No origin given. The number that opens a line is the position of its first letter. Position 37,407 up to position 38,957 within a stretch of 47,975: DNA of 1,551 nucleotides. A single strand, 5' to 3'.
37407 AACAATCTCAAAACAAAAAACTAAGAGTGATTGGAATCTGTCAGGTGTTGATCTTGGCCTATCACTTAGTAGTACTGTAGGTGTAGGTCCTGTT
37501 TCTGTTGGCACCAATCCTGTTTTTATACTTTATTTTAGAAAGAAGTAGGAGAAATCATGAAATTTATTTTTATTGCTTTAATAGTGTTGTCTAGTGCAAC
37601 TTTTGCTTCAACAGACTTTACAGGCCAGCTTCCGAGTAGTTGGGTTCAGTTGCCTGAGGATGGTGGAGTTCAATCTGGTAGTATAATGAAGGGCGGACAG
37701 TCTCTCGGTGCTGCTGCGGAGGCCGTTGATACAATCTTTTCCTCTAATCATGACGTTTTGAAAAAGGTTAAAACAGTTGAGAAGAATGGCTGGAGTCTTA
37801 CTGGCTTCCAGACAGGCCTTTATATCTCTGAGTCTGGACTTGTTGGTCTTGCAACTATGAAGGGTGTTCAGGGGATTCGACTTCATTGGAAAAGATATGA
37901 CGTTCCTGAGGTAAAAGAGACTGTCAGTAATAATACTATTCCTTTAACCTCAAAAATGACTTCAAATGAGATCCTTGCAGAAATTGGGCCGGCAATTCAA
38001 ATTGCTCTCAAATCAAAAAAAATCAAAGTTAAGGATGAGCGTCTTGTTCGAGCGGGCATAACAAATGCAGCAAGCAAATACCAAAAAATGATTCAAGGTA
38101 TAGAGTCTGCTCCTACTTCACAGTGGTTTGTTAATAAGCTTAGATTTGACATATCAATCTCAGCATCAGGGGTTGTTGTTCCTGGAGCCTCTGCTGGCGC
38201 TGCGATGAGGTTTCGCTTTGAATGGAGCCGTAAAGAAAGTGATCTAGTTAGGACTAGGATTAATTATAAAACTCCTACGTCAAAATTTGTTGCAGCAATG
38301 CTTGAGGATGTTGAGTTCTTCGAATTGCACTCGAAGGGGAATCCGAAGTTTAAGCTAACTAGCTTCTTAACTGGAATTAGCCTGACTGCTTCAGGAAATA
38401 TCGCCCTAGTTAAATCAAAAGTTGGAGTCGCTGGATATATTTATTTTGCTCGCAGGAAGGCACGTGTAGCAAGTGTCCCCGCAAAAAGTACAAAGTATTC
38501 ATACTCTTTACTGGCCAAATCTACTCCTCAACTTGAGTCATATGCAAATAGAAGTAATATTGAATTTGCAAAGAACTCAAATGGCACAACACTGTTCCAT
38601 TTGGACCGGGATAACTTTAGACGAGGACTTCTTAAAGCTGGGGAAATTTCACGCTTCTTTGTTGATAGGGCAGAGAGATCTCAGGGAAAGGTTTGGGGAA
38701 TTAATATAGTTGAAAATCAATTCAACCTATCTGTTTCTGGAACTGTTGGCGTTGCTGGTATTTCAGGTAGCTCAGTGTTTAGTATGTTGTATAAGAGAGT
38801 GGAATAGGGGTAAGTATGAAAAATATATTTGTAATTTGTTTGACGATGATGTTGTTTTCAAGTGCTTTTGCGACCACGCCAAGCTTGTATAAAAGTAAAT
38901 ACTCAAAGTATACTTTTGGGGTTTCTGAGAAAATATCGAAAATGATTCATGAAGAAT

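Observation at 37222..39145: Three-gene lipoprotein/secreted cassette built from a reiterated ~37-aa module I cannot assign to any family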

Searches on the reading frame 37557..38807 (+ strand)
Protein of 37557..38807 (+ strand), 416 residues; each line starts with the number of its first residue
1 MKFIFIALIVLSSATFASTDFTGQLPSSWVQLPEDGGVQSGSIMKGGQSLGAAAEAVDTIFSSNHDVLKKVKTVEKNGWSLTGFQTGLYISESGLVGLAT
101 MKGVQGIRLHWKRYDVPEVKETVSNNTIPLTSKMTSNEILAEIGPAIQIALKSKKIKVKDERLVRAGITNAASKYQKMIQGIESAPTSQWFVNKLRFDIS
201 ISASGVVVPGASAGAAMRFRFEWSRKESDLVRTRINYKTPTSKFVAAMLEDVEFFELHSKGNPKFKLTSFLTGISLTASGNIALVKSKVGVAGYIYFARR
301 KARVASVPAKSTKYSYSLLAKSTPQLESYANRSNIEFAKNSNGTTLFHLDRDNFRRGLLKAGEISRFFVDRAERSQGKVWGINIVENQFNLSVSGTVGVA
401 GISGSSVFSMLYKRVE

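Call 3: search_protein_families(library=pfam, proteins=[window:37557-38807:+], max_evalue=1)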
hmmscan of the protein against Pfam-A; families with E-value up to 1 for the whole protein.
window:37557-38807:+ (416 aa): 1 family
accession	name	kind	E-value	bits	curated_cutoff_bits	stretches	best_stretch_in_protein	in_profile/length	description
PF24393.1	Pepco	-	0.00051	20.9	27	0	257-295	65-106/112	Pepco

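Call 4: search_protein_families(library=ncbifam, proteins=[window:37557-38807:+], max_evalue=1)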
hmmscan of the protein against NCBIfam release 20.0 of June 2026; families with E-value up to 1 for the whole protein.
window:37557-38807:+ (416 aa): 2 families
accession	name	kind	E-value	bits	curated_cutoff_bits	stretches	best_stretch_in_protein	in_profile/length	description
NF046051.1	restrict_EcoAI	equivalog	0.021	13.2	550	1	284-354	44-111/768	EcoAI/FtnUII family type I restriction enzme subunit R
TIGR02832.1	spo_yunB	equivalog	0.094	12.3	111.9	1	125-153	109-136/204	sporulation protein YunB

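Call 7: find_homologous_proteins(query=window:37557-38804:+, max_evalue=0.001)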
Query window:37557-38804:+ (416 aa): 1 proteins with E <= 0.001 among 8000 candidates.
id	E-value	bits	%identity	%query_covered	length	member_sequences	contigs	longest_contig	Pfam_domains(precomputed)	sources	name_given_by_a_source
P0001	4.8e-266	900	100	100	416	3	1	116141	-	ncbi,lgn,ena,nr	ncbi:MAG: hypothetical protein KAG61_07600 [Bacteriovoracaceae bacterium]|nr:hypothetical protein [B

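Call 16: search_solved_structures(query=window:37557-38804:+, max_evalue=10)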
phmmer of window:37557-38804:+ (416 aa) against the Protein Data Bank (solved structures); distinct sequences matched with E-value up to 10: 1.
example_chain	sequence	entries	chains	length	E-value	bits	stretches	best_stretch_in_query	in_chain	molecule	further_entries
4k82_A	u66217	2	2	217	2.1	10.4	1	72-157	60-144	Lv-ranaspumin (Lv-RSN-1)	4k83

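Call 24: find_encoding_contigs(protein=P0001, flank=10000, max_places=6)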
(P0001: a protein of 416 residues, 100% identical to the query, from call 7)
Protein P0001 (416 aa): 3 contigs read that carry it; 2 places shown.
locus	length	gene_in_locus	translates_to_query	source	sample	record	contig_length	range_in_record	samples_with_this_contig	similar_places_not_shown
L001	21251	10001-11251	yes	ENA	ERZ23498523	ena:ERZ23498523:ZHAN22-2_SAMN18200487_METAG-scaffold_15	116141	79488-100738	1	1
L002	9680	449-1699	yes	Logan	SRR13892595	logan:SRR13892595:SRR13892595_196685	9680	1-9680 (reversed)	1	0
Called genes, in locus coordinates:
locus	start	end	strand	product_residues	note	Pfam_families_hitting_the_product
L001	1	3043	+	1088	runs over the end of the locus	PF02922:CBM_48 (weak), PF00128:Alpha-amylase (weak), PF02806:Alpha-amylase_C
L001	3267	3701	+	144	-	-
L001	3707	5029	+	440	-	PF14559:TPR_19 (faint)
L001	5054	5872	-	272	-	PF05853:BKACE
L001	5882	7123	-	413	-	PF00202:Aminotran_3, PF00155:Aminotran_1_2 (weak)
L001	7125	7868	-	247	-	PF16554:OAM_dimer, PF02310:B12-binding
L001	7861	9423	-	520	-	PF09043:Lys-AminoMut_A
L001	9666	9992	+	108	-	-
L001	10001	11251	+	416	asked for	-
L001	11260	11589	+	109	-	-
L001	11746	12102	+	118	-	-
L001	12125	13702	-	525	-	PF00488:MutS_V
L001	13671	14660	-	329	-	-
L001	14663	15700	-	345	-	PF26370:KDD_N, PF00107:ADH_zinc_N (faint)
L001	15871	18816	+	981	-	PF19027:DUF5752 (faint), PF01326:PPDK_N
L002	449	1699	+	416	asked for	-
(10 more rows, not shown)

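Call 27: search_protein_representatives(protein=window:37557-38804:+)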
Query: 416 residues. Proteins with E-value up to 0.001 (for the whole library): 381; up to 1e-10: 304; up to 1e-30: 36. The best 150 are listed.
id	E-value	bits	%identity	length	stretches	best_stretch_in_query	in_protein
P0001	1.5e-266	899.5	100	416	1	1-416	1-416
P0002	4.1e-43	164.2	30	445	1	3-408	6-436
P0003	3.1e-42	161.3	30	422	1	7-406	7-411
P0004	1.3e-40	155.9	29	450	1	11-406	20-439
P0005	6.6e-40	153.6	32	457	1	5-407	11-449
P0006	7.5e-40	153.4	30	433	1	1-407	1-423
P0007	5.5e-39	150.6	31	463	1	5-413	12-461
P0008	5.8e-39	150.5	32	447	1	24-403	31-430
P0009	3.6e-37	144.6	27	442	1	5-415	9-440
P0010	4.2e-37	144.4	30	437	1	9-410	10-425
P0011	6.5e-37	143.7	34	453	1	19-407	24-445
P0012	8.0e-37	143.5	31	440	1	6-407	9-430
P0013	2.1e-36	142.0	28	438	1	3-413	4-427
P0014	5.3e-36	140.8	30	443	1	14-407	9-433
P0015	8.2e-36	140.1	33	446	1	78-406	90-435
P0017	2.3e-35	138.7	32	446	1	6-410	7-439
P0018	2.7e-35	138.4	30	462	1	6-406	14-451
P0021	6.8e-35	137.1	31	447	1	8-407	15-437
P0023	1.5e-33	132.7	29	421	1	2-413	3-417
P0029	1.1e-32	129.9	32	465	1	8-406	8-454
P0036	6.3e-31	124.1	30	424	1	5-409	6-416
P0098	3.2e-25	105.3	30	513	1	22-409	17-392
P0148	8.9e-21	90.6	23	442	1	9-409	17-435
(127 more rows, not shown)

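Call 29: find_homologous_proteins(query=A2, max_evalue=0.001)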
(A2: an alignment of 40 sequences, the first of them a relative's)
Query A2 (40 sequences) (416 aa, profile of the alignment): 2 proteins with E <= 0.001 among 8000 candidates.
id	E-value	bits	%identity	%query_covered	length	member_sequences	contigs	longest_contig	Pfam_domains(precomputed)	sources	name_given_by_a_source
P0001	2.3e-112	394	100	100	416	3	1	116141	-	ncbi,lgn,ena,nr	ncbi:MAG: hypothetical protein KAG61_07600 [Bacteriovoracaceae bacterium]|nr:hypothetical protein [B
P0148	2.0e-111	391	23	99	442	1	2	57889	-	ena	-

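Call 31: list_cluster_members(proteins=[P0002, P0003, P0004, P0005, P0006, P0007, P0008, P0009, P0012, P0014])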
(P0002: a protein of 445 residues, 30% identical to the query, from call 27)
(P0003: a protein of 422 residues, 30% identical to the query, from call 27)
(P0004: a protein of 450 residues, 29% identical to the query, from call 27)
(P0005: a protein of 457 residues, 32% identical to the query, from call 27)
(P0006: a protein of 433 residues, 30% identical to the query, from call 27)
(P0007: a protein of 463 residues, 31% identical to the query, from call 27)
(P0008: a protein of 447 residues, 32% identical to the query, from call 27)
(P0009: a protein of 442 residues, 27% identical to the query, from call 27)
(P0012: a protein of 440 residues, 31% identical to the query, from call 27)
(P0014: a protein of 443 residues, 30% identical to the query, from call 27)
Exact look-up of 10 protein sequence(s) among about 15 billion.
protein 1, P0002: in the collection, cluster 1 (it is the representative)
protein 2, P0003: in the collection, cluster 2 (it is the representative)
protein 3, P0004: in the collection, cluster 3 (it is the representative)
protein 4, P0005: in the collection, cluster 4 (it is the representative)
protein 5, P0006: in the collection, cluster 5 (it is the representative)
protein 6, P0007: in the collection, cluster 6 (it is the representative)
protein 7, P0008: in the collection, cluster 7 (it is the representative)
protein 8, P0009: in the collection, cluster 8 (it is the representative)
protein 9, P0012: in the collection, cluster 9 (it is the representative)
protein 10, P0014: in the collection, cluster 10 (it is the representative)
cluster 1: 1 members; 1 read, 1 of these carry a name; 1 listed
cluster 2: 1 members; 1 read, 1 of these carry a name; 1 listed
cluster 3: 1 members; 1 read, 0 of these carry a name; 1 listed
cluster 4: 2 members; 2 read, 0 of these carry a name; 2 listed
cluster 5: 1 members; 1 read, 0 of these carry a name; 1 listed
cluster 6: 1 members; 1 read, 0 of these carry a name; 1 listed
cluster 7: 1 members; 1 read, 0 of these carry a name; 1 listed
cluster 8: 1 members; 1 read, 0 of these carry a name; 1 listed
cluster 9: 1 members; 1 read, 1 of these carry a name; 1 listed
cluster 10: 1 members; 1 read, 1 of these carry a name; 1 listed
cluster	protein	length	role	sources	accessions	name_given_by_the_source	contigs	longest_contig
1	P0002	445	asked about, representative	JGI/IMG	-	hypothetical protein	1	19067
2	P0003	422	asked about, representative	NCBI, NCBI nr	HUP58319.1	MAG TPA: hypothetical protein VM598_12755 [Bdellovibrionota bacterium] | hypothetical protein [Bdellovibrionota bacterium]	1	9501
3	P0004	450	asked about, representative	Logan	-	-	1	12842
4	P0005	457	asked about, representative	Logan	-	-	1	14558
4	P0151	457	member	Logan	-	-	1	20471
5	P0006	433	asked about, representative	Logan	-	-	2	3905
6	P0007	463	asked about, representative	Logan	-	-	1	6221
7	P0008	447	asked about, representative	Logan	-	-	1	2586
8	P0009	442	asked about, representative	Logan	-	-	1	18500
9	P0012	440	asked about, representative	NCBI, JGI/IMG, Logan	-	hypothetical protein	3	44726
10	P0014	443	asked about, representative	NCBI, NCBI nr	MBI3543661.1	MAG: hypothetical protein HY075_10355 [Deltaproteobacteria bacterium] | hypothetical protein [Deltaproteobacteria bacterium]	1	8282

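Call 35: find_encoding_contigs(protein=P0012, flank=6000, max_places=3)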
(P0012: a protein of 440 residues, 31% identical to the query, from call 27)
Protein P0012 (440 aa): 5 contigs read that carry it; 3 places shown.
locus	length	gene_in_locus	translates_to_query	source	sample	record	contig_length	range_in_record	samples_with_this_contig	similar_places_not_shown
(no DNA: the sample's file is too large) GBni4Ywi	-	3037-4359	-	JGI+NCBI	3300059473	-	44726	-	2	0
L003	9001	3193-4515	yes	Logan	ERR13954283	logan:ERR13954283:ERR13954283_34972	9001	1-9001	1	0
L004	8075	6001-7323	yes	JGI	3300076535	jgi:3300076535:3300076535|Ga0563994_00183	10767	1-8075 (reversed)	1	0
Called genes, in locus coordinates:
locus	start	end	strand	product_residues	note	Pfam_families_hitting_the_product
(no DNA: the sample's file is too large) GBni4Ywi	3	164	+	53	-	?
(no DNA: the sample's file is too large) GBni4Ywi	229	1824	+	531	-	PF02369:Big_1 (weak), PF13620:CarboxypepD_reg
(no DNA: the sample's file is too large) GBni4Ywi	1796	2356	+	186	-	PF06804:BamC_C (weak)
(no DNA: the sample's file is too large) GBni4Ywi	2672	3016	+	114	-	-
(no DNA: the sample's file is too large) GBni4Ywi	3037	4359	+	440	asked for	-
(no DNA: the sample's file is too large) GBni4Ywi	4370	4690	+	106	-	-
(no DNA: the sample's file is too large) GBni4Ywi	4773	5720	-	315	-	-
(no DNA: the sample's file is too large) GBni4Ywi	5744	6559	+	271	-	PF01520:Amidase_3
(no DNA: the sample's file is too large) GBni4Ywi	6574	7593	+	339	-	-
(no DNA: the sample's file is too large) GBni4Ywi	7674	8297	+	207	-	-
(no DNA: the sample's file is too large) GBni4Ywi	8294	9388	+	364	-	PF06309:Torsin (faint), PF07724:AAA_2, PF07728:AAA_5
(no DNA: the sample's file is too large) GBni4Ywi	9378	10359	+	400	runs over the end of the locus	PF13229:Beta_helix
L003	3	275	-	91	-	?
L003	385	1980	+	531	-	PF02369:Big_1 (weak), PF13620:CarboxypepD_reg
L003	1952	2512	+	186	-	PF06804:BamC_C (weak)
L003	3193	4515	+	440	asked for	-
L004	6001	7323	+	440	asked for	-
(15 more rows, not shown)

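Call 36: find_encoding_contigs(protein=P0148, flank=6000, max_places=3)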
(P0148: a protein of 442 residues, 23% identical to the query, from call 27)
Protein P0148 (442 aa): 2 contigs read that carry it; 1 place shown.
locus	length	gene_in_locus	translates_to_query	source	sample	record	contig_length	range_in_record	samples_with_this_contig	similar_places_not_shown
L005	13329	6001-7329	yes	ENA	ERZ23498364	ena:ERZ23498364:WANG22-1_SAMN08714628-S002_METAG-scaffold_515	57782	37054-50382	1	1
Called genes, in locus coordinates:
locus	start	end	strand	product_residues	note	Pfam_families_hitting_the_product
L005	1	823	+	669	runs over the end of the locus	PF00512:HisKA, PF02518:HATPase_c, PF00072:Response_reg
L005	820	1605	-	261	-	PF12804:NTP_transf_3, PF17653:DUF5522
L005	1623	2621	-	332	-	PF02625:XdhC_CoxI, PF13478:XdhC_C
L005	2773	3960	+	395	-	PF00266:Aminotran_5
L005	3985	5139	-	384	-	PF00483:NTP_transferase, PF12804:NTP_transf_3 (faint), PF22640:ManC_GMP_beta-helix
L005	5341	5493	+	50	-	-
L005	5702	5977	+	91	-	-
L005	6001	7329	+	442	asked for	-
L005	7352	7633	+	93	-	-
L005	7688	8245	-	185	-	PF01844:HNH, PF14279:HNH_5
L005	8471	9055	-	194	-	-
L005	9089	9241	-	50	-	-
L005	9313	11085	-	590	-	-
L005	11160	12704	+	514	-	PF13231:PMT_2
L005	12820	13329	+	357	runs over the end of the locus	PF03372:Exo_endo_phos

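Call 42: find_encoding_contigs(protein=P0002, flank=6000, max_places=2)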
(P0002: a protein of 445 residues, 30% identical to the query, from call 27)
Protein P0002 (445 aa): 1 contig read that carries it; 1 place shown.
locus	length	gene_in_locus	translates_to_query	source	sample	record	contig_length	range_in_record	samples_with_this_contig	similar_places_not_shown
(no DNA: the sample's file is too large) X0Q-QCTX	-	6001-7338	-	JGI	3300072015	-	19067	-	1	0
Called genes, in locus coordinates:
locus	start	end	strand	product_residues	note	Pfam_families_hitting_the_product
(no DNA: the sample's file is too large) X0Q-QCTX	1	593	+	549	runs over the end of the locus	-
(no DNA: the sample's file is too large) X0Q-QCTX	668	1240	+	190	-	-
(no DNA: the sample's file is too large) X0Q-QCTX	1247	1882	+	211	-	-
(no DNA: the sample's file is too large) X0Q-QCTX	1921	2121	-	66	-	PF01165:Ribosomal_S21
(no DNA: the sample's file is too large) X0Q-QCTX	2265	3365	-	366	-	PF01820:Dala_Dala_lig_N, PF02222:ATP-grasp, PF02786:CPSase_L_D2 (weak), PF07478:Dala_Dala_lig_C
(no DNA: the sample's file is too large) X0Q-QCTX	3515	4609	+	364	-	PF20510:HgmA_N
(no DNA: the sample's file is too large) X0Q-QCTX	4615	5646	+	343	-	PF14696:Glyoxalase_5, PF00903:Glyoxalase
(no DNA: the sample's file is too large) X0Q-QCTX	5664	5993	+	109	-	-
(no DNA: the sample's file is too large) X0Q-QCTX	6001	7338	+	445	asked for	PF24393:Pepco (faint)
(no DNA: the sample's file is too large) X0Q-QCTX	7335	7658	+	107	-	-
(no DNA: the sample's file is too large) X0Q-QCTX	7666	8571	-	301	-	-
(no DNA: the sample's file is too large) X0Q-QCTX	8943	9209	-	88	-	?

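Call 43: predict_structure(alignment_id=A2)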
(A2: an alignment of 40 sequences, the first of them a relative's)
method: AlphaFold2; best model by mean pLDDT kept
length: 416 residues; sequences in the alignment: 40
mean_pLDDT: 83.9   pTM: 0.86
mean pLDDT of the five models: 83.9, 83.7, 83.4, 82.9, 80.3
residues with pLDDT >= 90: 206; 70-90: 139; 50-70: 50; < 50: 21
segments of 3 or more residues with pLDDT < 50: 12-19, 42-46
pLDDT, mean of each block of 10 residues (from residue 1): 52 48 85 81 58 93 94 75 93 88 87 87 68 85 87 81 85 88 87 89 57 67 83 75 93 94 95 90 77 88 71 88 95 96 93 96 97 95 97 94 84 94
secondary structure, 60 per line:
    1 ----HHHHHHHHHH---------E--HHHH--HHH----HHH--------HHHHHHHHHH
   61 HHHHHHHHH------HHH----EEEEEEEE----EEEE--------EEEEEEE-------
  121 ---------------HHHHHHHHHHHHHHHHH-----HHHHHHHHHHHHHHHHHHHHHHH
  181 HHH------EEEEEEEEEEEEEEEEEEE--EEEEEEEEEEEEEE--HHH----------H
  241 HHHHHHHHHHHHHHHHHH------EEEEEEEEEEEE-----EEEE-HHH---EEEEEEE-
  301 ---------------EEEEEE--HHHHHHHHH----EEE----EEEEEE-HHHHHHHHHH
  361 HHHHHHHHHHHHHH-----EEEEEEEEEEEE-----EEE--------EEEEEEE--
elements in order: H5-14 H27-30 H51-69 E83-90 E95-98 E107-113 H136-152 H158-183 E190-208 E211-224 H240-258 E265-276 E282-285 E293-299 E316-321 H324-332 E337-339 E344-349 H351-374 E380-391 E397-399 E408-414

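Call 45: fold_search(model_id=the predicted structure, library=pdb)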
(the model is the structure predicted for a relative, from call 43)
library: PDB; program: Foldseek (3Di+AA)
matches with E <= 10: 267; with E <= 0.001: 0
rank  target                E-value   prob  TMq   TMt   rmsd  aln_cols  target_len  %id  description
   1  8zls_A                1.8e-02  0.06  0.09  0.08  19.4       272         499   11  Apo structure of BBE-like oxidative cyclase MaDS1 (released 2025-08-13)
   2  8p16_6                3.6e-01  0.09  0.10  0.11  18.1       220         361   11  E167K RF2 on E. coli 70S release complex with UGG (Structure I) (released 2024-05-22)
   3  4qsh_B                4.2e-01  0.02  0.07  0.03  23.0       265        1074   10  Crystal Structure of L. monocytogenes Pyruvate Carboxylase in complex with Cyclic-di-AMP (released 2014-10-29)
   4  9zit_A                5.7e-01  0.03  0.10  0.04  24.4       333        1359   10  C. elegans PEZO-1 Isoform K (released 2025-12-24)
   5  4am3_A                6.8e-01  0.02  0.10  0.08  23.8       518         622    6  Crystal structure of C. crescentus PNPase bound to RNA (released 2012-04-18)
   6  1gqe                  7.2e-01  0.04  0.10  0.10  16.2       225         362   12  Polypeptide Chain Release Factor 2 (RF2) from Escherichia coli (released 2002-04-04)
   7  8sug_A                7.6e-01  0.02  0.09  0.08  22.9       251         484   13  Cryo-EM structure of the wild type P. aeruginosa flagellar filament (released 2023-06-14)
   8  6pki_D                8.0e-01  0.01  0.07  0.09  20.5       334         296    8  Zebrafish N-acetylglucosamine-1-phosphodiester alpha-N-acetylglucosaminidase (NAGPA) catalytic domain (C56S C230S) in  (released 2020-02-19)
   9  6iil_A                8.5e-01  0.01  0.07  0.08  22.6       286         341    8  USP14 catalytic domain bind to IU1-47 (released 2018-12-12)
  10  5jlt_D                9.0e-01  0.15  0.12  0.35  11.1       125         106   10  The crystal structure of the bacteriophage T4 MotA C-terminal domain in complex with dsDNA reveals a novel protein-DNA (released 2017-05-03)
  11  7zhd                  9.0e-01  0.03  0.11  0.21  15.4       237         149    8  Crystal structure of CtaZ in complex with Closthioamide (released 2022-11-09)
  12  2wj5                  9.6e-01  0.08  0.09  0.25  13.0       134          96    7  Rat alpha crystallin domain (released 2009-08-11)
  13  6evj_B                1.0e+00  0.02  0.10  0.07  24.5       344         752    7  Crystal structure of bat influenza A/H17N10 polymerase with viral RNA promoter and capped RNA primer (released 2017-12-13)
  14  6xg8_A                1.1e+00  0.03  0.09  0.09  20.2       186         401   14  ISCth4 transposase, pre-cleaved complex, PCC (released 2020-10-14)
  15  4am3_B                1.1e+00  0.02  0.10  0.07  23.8       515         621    6  Crystal structure of C. crescentus PNPase bound to RNA (released 2012-04-18)
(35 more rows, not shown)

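Call 46: search_protein_families(library=pfam, alignment_id=A2, max_evalue=0.1)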
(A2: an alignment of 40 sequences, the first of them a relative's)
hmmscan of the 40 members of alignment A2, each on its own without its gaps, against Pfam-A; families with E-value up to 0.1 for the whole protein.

A. member 1, P0001 (416 aa): 1 family
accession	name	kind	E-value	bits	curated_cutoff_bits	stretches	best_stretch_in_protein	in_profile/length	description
PF24393.1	Pepco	-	0.00051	20.9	27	0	257-295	65-106/112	Pepco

B. families by the number of members that match (of 40 scanned): 13 families
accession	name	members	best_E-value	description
PF24393.1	Pepco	27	9.1e-11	Pepco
PF19493.4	Trypco1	5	1.6e-08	Trypsin-co-occurring domain 1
PF03281.20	Mab-21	1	0.0033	Mab-21 protein nucleotidyltransferase domain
PF06560.17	GPI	1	0.019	Glucose-6-phosphate isomerase (GPI)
PF12475.13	Amdo_NSP_1-3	1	0.027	Amdovirus non-structural protein 1-3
PF14617.12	CMS1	1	0.038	U3-containing 90S pre-ribosomal complex subunit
PF20501.3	MbhE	1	0.044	MBH, subunit E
PF21932.3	M2AP_beta_dom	1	0.064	MIC2-associated protein, central beta-domain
PF22780.1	HI0933_like_1st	1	0.066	HI0933-like protein barrel and H2TH domain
PF16937.10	T3SS_HrpK1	1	0.075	Type III secretion system translocator protein, HrpF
PF22484.2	DUF6986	1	0.075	Domain of unknown function (DUF6986)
PF09340.15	NuA4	1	0.092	Histone acetyltransferase subunit NuA4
PF14539.12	DUF4442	1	0.096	Domain of unknown function (DUF4442)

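Call 47: search_solved_structures(query=A2, max_evalue=10)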
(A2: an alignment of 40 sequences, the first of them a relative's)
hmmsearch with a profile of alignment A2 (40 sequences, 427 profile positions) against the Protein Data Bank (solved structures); distinct sequences matched with E-value up to 10: 1.
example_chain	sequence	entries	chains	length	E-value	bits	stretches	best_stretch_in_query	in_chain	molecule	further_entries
3b43_A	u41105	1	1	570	0.56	12.2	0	75-133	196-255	Titin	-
